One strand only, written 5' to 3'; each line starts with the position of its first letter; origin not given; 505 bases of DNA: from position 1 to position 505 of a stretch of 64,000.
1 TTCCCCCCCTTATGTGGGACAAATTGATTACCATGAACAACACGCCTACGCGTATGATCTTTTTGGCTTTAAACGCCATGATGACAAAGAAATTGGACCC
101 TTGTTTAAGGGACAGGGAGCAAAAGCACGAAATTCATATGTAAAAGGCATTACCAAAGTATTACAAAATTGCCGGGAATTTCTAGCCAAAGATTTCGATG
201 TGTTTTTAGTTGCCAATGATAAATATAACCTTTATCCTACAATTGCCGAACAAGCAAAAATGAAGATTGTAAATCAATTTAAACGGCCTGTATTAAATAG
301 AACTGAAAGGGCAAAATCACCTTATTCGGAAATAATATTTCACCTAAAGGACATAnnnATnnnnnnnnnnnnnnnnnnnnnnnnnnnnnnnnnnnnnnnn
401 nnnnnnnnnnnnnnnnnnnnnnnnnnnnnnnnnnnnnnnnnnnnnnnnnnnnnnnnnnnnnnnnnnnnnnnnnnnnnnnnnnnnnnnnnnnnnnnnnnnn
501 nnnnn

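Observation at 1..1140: Amino-methyltransferase fragment plus a translationally coupled putative endonuclease in the most AT-rich part of the window: a type II restriction-modification module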

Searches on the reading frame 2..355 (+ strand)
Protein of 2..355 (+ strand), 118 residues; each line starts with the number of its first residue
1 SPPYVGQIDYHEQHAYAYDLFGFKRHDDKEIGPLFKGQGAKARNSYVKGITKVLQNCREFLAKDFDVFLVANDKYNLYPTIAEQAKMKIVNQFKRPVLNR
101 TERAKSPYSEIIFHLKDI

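Call 4: search_protein_families(library=pfam, proteins=[window:2-355:+], max_evalue=1)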
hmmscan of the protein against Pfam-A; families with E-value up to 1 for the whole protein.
window:2-355:+ (118 aa): 2 families
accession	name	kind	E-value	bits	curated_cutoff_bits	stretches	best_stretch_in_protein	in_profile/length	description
PF01555.25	N6_N4_Mtase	-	0.012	16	26.7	1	1-93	7-78/221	DNA methylase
PF21763.2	DHH_CID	-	0.13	13.1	27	1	42-100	16-73/84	DHH-CID domain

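Call 5: search_protein_families(library=ncbifam, proteins=[window:2-355:+], max_evalue=1)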
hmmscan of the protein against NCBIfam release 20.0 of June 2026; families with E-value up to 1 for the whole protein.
window:2-355:+ (118 aa): 1 family
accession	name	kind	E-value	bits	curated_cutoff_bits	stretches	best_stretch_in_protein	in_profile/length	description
NF003126.0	PRK04046.1-1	equivalog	0.029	13.9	283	1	55-112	4-61/223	translation initiation factor IF-6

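Call 6: search_protein_families(library=padloc, proteins=[window:2-355:+], max_evalue=1)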
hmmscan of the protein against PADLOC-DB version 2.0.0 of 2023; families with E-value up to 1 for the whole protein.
window:2-355:+ (118 aa): 2 families
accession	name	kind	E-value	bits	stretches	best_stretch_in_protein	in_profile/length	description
PDLC03249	MTase_II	-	5.4e-60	201.7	1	1-116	423-538/541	Type II methyltransferase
PDLC03353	MTase_II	-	0.019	12.5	1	1-74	34-84/260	Type II methyltransferase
